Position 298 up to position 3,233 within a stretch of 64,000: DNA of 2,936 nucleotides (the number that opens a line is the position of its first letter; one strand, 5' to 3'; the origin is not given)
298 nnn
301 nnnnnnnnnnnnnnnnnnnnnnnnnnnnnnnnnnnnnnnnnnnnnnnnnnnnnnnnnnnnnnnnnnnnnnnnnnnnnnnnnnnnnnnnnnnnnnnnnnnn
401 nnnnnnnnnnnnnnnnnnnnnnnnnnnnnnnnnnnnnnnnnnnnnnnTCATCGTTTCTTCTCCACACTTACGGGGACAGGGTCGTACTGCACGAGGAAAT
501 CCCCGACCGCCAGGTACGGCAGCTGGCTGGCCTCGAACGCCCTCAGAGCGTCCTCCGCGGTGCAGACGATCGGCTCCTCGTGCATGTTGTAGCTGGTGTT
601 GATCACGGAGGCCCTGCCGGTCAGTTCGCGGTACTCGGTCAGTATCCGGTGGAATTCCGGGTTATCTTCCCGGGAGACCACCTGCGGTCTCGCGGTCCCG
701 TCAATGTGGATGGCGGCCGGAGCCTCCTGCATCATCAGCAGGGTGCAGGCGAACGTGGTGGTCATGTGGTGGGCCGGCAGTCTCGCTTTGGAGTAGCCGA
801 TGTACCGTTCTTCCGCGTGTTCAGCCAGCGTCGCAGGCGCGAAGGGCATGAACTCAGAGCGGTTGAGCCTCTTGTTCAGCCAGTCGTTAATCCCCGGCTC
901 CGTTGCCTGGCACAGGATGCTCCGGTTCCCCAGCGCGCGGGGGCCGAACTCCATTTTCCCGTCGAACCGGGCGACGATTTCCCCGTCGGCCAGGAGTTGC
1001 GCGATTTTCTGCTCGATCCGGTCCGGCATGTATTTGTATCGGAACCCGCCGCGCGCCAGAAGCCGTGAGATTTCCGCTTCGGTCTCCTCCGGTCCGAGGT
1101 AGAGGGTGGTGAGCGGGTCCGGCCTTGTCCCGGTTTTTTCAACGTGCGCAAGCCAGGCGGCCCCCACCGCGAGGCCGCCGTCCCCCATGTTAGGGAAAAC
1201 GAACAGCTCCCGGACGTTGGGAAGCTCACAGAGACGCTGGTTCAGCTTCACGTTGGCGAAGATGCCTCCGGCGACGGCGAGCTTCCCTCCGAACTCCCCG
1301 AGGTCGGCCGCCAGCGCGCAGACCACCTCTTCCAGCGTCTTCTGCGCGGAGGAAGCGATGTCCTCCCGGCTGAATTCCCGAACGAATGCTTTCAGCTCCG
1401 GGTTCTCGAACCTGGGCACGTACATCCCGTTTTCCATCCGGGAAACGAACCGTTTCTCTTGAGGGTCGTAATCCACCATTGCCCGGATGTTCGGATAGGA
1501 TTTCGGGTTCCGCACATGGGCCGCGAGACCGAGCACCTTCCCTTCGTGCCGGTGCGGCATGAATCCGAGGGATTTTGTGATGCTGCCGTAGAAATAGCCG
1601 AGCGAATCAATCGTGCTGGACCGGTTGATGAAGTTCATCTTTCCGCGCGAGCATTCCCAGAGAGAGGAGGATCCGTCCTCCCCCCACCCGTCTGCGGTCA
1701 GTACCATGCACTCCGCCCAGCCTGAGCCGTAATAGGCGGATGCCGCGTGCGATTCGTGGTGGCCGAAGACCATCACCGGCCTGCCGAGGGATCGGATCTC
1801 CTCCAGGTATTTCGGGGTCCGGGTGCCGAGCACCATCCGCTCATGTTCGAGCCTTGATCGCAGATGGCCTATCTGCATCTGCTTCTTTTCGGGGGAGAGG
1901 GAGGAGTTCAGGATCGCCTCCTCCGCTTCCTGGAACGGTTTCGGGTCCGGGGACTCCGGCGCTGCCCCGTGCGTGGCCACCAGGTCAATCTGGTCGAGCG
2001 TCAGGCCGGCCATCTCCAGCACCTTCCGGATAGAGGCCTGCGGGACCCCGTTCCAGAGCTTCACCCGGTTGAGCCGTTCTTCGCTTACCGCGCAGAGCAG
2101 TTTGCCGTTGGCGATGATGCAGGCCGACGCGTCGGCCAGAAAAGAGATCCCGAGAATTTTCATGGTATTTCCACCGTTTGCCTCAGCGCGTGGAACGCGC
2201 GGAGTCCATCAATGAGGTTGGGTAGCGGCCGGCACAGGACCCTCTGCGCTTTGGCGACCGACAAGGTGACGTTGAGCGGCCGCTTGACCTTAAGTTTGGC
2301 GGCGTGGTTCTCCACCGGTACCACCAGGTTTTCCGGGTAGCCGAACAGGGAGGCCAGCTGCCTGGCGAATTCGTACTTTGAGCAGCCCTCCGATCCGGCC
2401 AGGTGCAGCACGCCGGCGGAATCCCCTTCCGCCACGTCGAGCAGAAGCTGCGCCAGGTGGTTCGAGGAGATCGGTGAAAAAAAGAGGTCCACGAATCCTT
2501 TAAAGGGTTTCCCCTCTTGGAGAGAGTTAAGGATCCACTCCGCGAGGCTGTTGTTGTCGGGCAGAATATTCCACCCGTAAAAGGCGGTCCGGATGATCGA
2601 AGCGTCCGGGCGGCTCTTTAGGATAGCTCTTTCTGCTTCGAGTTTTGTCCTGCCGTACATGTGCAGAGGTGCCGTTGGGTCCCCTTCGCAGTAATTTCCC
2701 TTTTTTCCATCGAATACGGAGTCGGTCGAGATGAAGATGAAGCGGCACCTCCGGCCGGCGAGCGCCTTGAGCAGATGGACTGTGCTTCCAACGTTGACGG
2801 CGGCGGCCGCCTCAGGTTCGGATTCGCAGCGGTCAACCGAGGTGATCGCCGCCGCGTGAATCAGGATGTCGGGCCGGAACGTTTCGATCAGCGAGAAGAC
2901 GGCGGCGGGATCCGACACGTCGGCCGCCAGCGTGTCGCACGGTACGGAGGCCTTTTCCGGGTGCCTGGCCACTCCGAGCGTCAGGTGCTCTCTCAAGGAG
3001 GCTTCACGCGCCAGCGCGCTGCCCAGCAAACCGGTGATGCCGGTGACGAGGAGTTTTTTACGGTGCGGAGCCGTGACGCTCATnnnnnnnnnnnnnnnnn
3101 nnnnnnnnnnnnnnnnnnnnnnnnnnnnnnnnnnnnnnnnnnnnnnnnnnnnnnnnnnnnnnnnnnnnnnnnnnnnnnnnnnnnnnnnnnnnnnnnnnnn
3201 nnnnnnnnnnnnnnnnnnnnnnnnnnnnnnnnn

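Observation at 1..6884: Two nonulosonic-acid synthase paralogues plus both Pse-type and Neu/Leg-type pathway enzymes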

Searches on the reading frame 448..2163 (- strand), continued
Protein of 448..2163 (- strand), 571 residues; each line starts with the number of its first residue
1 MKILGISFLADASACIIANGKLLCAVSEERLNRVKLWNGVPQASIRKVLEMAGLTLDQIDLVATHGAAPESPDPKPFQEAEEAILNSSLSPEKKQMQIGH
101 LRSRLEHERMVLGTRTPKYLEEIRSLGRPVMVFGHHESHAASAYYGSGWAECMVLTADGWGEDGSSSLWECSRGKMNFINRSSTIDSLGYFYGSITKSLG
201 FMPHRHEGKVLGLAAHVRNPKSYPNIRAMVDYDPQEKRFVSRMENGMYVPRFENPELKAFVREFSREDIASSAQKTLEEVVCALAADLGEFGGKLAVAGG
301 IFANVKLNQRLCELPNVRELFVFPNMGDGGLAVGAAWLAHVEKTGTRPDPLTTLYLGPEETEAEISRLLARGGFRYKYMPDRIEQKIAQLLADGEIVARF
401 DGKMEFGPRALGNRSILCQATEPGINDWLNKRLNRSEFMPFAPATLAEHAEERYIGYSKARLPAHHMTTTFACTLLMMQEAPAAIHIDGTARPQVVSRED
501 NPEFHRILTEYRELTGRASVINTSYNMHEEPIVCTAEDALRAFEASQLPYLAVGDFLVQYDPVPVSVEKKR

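Call 80: fold_search(model_id=the predicted structure, library=pdb)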
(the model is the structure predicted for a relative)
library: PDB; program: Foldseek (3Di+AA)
matches with E <= 10: 1821; with E <= 0.001: 698
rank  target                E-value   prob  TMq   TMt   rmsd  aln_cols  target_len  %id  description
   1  1xuu                  2.6e-28  1.00  0.82  0.82   3.9       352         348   26  Crystal structure of sialic acid synthase (NeuB) in complex with Mn2+ and Malate from Neisseria meningitidis (released 2004-11-02)
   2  2wqp                  3.5e-28  1.00  0.83  0.83   3.8       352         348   26  Crystal structure of sialic acid synthase NeuB-inhibitor complex (released 2009-09-15)
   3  8h2c_D                4.8e-28  1.00  0.83  0.84   3.6       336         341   25  Crystal structure of the pseudaminic acid synthase PseI from Campylobacter jejuni (released 2022-11-09)
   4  4ipj                  5.1e-28  1.00  0.83  0.82   3.8       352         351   25  Crystal Structure of R314K N-acetyl Neuraminic Acid Synthase from Neiserria meningitidis with Malate bound (released 2013-04-10)
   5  8h2c_A                7.3e-28  1.00  0.83  0.84   3.9       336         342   25  Crystal structure of the pseudaminic acid synthase PseI from Campylobacter jejuni (released 2022-11-09)
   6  4ipi                  8.7e-28  1.00  0.82  0.82   3.9       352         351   25  Crystal Structure of R314A N-acetyl Neuraminic Acid Synthase from Neiserria meningitidis with Malate bound (released 2013-04-10)
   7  8h2c_C                1.9e-27  1.00  0.82  0.83   3.4       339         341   25  Crystal structure of the pseudaminic acid synthase PseI from Campylobacter jejuni (released 2022-11-09)
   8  8h2c_B                9.2e-27  1.00  0.80  0.83   4.0       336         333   25  Crystal structure of the pseudaminic acid synthase PseI from Campylobacter jejuni (released 2022-11-09)
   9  1vli                  3.7e-26  1.00  0.66  0.65  26.4       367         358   26  Crystal structure of Spore coat polysaccharide biosynthesis protein spsE (BSU37870) from Bacillus subtilis at 2.38 A res (released 2004-09-21)
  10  3g8r_B                4.3e-21  1.00  0.73  0.75   5.1       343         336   22  Crystal structure of putative spore coat polysaccharide biosynthesis protein E from Chromobacterium violaceum ATCC 124 (released 2009-04-07)
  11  6ncs_A                6.5e-21  1.00  0.72  0.86   2.4       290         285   23  Crystal structure of N-acetylneuraminic acid (Sialic acid) synthetase from Leptospira borgpetersenii serovar Hardjo-bo (released 2018-12-26)
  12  3g8r_A                6.5e-21  1.00  0.71  0.73   5.4       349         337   21  Crystal structure of putative spore coat polysaccharide biosynthesis protein E from Chromobacterium violaceum ATCC 124 (released 2009-04-07)
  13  1vs1_D                4.3e-14  1.00  0.62  0.78   3.2       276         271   18  Crystal structure of 3-deoxy-D-arabino-heptulosonate-7-phosphate synthase (DAHP synthase) from Aeropyrum pernix in com (released 2006-05-16)
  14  1vs1_B                3.6e-13  1.00  0.62  0.79   3.3       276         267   18  Crystal structure of 3-deoxy-D-arabino-heptulosonate-7-phosphate synthase (DAHP synthase) from Aeropyrum pernix in com (released 2006-05-16)
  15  1vs1_C                4.8e-13  1.00  0.62  0.79   3.3       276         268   18  Crystal structure of 3-deoxy-D-arabino-heptulosonate-7-phosphate synthase (DAHP synthase) from Aeropyrum pernix in com (released 2006-05-16)
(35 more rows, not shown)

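Call 84: search_dna_similar(query=P0001, collection=plasmids, mode=protein, max_rows=12, max_evalue=1e-20)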
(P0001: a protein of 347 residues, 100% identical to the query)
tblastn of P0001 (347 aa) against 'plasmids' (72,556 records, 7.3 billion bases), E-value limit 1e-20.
Records with a match: 133; places in all: 135; records where one place covers at least 80% of the query: 126.
Best place of each record, by identity: <60% 133.
By first word of the organism name: Bacillus 61; Azospirillum 16; Sinorhizobium 14; Rhizobium 4; Ensifer 3; Sulfitobacter 2; Klebsiella 2; Halorussus 2; Priestia 2; Acinetobacter 2; and 25 more.
By predicted mobility (MOB-suite, as given by PLSDB): non-mobilizable 91; conjugative 21; mobilizable 21.
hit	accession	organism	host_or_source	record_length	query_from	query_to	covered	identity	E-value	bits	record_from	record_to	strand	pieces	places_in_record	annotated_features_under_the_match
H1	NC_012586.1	Sinorhizobium fredii NGR234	-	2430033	5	347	99%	31.5%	3e-33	137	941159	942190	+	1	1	record has no annotation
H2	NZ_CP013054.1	Sinorhizobium americanum CCGM7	Phaseolus vulgaris,root nodules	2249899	4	347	99%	31.1%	3e-35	143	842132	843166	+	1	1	none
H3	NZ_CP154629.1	Acetoanaerobium noterae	cell culture,Sludge of a digestion ...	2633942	4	347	99%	30.9%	4e-42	163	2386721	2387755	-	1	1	none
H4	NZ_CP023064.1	Sinorhizobium sp. CCBAU 05631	G.max,nodule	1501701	4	347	99%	30.8%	1e-34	142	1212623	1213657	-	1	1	record has no annotation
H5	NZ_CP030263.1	Ensifer adhaerens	Zea mays,whole organism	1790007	5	347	99%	30.9%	7e-38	150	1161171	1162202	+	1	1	none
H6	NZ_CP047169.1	Ponticoccus alexandrii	surface sea water,shallow sea, symbosis ...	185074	1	345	99%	30.7%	3e-32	134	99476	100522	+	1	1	pseI: pseudaminic acid synthase | hypothetical protein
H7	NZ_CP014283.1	Bacillus thuringiensis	cell culture,soil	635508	4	347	99%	30.3%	2e-34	141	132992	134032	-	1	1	pseI: pseudaminic acid synthase | pseH: UDP-4-amino-4, 6-dideoxy-N-acetyl-beta-L-altrosamine ...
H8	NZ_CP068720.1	Bacillus cereus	Angelica sinensis Dlies,single cell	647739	4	347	99%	30.3%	2e-34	141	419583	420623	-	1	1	pseI: pseudaminic acid synthase | pseH: UDP-4-amino-4, 6-dideoxy-N-acetyl-beta-L-altrosamine ...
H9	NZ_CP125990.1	Bacillus cereus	cell culture,soil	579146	4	347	99%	30.3%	2e-34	140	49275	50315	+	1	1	pseI: pseudaminic acid synthase | pseH: UDP-4-amino-4, 6-dideoxy-N-acetyl-beta-L-altrosamine ...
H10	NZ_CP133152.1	Sinorhizobium chiapasense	Acaciella angustissima,cell culture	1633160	5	347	99%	30.3%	2e-36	147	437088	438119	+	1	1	none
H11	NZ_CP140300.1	Sinorhizobium kummerowiae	Kummerowia stipulacea,Pure culture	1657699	5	347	99%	30.3%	5e-33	137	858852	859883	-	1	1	none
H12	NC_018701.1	Sinorhizobium meliloti Rm41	-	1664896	5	347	99%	30.3%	8e-33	136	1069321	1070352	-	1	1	none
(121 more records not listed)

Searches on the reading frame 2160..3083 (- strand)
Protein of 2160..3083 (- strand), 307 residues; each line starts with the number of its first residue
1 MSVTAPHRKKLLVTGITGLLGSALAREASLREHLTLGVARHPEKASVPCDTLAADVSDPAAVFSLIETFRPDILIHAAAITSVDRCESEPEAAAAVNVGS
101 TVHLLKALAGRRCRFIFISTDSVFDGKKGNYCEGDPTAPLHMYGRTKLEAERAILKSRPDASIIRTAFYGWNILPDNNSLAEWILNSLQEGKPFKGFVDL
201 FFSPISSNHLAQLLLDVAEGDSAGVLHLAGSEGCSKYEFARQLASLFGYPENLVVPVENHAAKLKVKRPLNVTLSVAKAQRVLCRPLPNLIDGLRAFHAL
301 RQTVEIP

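Call 6: search_protein_families(library=ncbifam, proteins=[window:2160-3083:-], max_evalue=0.001)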
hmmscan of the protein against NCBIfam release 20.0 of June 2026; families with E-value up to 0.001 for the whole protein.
window:2160-3083:- (307 aa): 18 families
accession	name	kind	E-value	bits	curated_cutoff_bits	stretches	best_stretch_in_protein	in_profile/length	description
TIGR01214.1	rmlD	equivalog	9.6e-56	189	224.05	1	10-296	1-280/285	dTDP-4-dehydrorhamnose reductase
NF007440.0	PRK09987.1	equivalog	3.4e-24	85.7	308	1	50-294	34-286/299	dTDP-4-dehydrorhamnose reductase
TIGR01179.1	galE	equivalog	5.6e-12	45.1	262.3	1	10-155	1-157/332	UDP-glucose 4-epimerase GalE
TIGR01181.1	dTDP_gluc_dehyt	equivalog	6.4e-11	41.9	365.1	1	11-152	2-160/321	dTDP-glucose 4,6-dehydratase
TIGR02622.1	CDP_4_6_dhtase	equivalog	9e-10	38.2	278.45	1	9-148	5-159/352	CDP-glucose 4,6-dehydratase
NF043036.1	ErythonDh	equivalog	1.4e-08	34.3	325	1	10-150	2-156/321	D-erythronate dehydrogenase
TIGR02197.1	heptose_epim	equivalog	2.4e-07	30.2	274.6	1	11-155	1-150/316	ADP-glyceromanno-heptose 6-epimerase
NF042423.1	oxyalk_red_Shew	equivalog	2.8e-07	29.9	580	1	7-159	7-161/331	2-alkyl-3-oxoalkanoate reductase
NF058621.1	DiazavRedAvaA7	equivalog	6.5e-07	29.3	400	1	10-108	2-101/304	3-diazoavenalumate denitrifying reductase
NF004520.0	PRK05865.1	equivalog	3.6e-06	25.2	1509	1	11-121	3-104/854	sugar epimerase family protein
TIGR01746.1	Thioester-redct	subfamily_domain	4.3e-06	26.2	213.35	1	72-158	90-181/371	thioester reductase domain-containing protein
TIGR03466.1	HpnA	hypoth_equivalog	5.4e-06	25.5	367.65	1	10-156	2-154/327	hopanoid-associated sugar epimerase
NF042422.1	oxyalk_red_OleD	equivalog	6.3e-06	25.8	580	1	10-157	2-153/329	2-alkyl-3-oxoalkanoate reductase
NF006073.0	PRK08219.1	equivalog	7.5e-05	22.5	218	1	8-108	3-113/227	SDR family oxidoreductase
NF007582.0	PRK10217.1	equivalog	9.8e-05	21.6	698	0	10-124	3-138/355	dTDP-glucose 4,6-dehydratase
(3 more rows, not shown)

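Call 7: search_protein_families(library=pfam, proteins=[window:2160-3083:-], max_evalue=0.001)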
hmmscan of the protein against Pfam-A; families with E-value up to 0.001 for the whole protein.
window:2160-3083:- (307 aa): 6 families
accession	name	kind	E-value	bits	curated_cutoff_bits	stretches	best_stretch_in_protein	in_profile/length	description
PF04321.23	RmlD_sub_bind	-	2.8e-57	194.4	27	1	10-295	2-279/287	RmlD substrate binding domain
PF01370.27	Epimerase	-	4.1e-26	92.3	20.9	1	12-161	2-160/240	NAD dependent epimerase/dehydratase family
PF16363.11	GDP_Man_Dehyd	-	2.3e-16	60.6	27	1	12-154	1-164/332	GDP-mannose 4,6 dehydratase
PF02719.21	Polysacc_synt_2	-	1.2e-10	41.5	20.2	1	46-157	53-152/293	Polysaccharide biosynthesis protein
PF07993.18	NAD_binding_4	-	2e-07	30.9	20.1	1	72-158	90-192/258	Male sterility protein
PF01073.25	3Beta_HSD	-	1.8e-05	24.3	22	1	13-157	2-160/280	3-beta hydroxysteroid dehydrogenase/isomerase family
